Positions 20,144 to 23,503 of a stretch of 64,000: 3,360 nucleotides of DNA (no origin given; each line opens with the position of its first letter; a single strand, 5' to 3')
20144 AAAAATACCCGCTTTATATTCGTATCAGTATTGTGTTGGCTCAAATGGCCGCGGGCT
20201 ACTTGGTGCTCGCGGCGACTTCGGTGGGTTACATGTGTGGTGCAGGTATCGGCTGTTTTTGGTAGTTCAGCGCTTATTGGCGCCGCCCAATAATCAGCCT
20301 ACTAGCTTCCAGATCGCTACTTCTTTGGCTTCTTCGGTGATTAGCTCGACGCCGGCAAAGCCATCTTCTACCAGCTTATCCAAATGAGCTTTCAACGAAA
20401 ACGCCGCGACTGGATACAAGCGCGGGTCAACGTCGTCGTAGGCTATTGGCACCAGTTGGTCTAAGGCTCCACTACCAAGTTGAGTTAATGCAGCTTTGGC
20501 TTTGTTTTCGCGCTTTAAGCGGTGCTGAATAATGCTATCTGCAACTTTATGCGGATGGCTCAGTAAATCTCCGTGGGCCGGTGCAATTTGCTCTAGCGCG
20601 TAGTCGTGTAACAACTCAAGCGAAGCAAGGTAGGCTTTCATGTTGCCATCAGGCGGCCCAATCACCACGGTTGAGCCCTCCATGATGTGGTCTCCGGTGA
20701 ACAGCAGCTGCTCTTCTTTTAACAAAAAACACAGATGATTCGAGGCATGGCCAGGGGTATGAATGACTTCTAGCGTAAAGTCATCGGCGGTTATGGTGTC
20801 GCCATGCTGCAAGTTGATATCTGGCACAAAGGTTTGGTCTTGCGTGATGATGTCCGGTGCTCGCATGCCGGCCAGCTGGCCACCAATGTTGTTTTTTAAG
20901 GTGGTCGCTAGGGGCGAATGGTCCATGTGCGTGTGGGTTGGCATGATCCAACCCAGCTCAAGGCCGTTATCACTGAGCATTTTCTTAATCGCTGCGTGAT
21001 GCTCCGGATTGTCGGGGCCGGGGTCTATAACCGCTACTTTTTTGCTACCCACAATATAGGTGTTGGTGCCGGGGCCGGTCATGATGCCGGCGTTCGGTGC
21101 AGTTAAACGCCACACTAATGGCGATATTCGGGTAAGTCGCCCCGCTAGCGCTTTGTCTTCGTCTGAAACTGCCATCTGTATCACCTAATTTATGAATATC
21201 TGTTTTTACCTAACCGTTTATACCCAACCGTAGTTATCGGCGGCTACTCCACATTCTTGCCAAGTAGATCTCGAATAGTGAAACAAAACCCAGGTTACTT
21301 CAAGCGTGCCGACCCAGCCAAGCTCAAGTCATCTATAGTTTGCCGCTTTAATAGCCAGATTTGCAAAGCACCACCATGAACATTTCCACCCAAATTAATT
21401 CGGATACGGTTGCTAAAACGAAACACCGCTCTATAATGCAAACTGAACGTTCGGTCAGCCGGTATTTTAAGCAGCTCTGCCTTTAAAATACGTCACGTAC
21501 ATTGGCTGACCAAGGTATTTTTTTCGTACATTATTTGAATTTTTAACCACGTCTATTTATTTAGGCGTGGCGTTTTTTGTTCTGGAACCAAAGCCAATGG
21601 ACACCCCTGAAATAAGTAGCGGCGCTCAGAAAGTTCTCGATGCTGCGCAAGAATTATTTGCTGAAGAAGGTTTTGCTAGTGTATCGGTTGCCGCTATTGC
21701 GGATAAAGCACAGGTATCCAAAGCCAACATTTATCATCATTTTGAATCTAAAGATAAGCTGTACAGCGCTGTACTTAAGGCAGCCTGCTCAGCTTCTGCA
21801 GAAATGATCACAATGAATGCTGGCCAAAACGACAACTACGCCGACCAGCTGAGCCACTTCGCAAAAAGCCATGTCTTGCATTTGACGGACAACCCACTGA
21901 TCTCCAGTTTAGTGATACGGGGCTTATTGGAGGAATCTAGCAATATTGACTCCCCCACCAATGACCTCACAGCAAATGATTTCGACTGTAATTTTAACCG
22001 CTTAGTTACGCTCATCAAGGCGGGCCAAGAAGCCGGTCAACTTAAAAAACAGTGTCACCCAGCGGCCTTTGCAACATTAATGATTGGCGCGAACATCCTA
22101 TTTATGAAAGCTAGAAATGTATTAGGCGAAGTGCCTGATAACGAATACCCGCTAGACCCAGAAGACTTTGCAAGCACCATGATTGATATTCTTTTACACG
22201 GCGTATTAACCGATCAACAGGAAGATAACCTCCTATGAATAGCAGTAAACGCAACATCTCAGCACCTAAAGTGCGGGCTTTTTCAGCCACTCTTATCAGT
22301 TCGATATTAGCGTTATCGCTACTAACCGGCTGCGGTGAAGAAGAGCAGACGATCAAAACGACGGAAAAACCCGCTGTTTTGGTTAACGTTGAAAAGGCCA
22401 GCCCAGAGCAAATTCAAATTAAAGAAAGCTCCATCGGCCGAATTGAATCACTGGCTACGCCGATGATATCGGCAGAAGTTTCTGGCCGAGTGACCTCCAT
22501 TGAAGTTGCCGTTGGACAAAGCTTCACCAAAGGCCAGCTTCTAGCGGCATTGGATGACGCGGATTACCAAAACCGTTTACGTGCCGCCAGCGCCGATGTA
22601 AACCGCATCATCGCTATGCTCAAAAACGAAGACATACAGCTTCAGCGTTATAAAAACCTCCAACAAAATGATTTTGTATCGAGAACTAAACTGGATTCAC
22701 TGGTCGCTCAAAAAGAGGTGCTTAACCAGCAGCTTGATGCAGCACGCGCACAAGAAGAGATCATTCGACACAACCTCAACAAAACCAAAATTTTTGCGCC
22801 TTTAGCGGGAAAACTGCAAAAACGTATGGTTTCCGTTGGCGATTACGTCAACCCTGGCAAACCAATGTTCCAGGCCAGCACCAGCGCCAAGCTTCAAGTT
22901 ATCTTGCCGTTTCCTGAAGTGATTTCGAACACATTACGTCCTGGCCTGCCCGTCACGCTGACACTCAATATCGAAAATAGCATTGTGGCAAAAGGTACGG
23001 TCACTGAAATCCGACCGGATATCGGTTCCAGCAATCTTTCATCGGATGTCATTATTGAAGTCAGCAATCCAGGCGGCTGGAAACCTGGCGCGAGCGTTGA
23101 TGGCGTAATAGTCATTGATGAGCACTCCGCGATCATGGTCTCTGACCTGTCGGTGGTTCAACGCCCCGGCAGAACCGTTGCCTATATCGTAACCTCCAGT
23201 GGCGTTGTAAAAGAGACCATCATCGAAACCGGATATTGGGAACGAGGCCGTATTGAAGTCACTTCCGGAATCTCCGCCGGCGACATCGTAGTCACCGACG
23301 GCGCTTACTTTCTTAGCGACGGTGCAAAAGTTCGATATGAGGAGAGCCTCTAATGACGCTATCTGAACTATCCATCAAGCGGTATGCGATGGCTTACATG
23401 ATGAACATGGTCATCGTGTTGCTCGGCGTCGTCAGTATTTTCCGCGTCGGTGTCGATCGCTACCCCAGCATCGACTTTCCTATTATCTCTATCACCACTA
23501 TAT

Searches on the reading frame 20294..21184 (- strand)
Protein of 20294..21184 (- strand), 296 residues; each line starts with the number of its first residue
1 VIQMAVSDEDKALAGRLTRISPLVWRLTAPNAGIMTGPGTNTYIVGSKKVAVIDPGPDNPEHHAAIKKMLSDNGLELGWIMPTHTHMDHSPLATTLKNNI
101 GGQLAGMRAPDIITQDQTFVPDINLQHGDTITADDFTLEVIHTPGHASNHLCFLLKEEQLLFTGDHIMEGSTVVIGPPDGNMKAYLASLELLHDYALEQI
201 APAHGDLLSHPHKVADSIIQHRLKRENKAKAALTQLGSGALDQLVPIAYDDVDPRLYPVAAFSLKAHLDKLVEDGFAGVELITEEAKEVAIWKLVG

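Call 54: search_protein_families(library=pfam, proteins=[window:20294-21184:-], max_evalue=0.000001)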
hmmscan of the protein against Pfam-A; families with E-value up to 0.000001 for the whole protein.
window:20294-21184:- (296 aa): 2 families
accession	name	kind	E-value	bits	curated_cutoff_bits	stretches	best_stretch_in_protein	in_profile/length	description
PF00753.33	Lactamase_B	-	8.3e-17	62.2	22.7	1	38-202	4-194/196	Metallo-beta-lactamase superfamily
PF17778.7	BLACT_WH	-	4.7e-10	39.7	22.8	1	242-275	3-36/46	Beta-lactamase associated winged helix domain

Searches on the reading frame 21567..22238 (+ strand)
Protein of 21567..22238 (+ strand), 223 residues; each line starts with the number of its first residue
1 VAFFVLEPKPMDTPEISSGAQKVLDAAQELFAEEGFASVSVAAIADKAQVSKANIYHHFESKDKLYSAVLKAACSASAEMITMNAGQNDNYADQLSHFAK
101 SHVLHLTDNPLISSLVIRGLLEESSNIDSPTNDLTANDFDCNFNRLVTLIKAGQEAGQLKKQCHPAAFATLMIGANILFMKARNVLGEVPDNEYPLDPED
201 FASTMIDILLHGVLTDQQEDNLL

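Call 54: search_protein_families(library=pfam, proteins=[window:21567-22238:+], max_evalue=0.000001)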
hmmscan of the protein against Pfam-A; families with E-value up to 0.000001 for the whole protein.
window:21567-22238:+ (223 aa): 1 family
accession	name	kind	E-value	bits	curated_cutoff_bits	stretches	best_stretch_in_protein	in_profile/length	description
PF00440.29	TetR_N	-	1.4e-17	63.6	24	1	24-69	2-47/47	Bacterial regulatory proteins, tetR family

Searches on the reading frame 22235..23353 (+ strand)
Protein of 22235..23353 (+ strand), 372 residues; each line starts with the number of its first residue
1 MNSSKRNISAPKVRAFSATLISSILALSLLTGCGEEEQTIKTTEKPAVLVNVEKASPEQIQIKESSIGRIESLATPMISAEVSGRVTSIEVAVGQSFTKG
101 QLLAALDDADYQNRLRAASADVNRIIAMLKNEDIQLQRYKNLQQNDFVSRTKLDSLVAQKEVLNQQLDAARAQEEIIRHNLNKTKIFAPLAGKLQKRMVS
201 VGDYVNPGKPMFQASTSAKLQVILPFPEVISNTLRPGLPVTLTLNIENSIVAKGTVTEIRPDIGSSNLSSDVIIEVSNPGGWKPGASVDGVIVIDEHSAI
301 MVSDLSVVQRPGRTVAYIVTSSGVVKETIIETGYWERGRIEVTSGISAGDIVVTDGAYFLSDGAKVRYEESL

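Call 54: search_protein_families(library=pfam, proteins=[window:22235-23353:+], max_evalue=0.000001)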
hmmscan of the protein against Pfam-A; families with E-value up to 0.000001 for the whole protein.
window:22235-23353:+ (372 aa): 3 families
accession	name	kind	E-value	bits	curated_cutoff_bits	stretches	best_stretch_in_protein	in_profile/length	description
PF13437.12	HlyD_3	-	5.7e-16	59.6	22.2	1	185-285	1-106/106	HlyD family secretion protein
PF16576.10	HlyD_D23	-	8.6e-15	55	30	1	77-281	21-206/214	Barrel-sandwich domain of CusB or HlyD membrane-fusion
PF13533.13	Biotin_lipoyl_2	-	9.5e-08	32.1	29.8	0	78-107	3-32/32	Biotin-lipoyl like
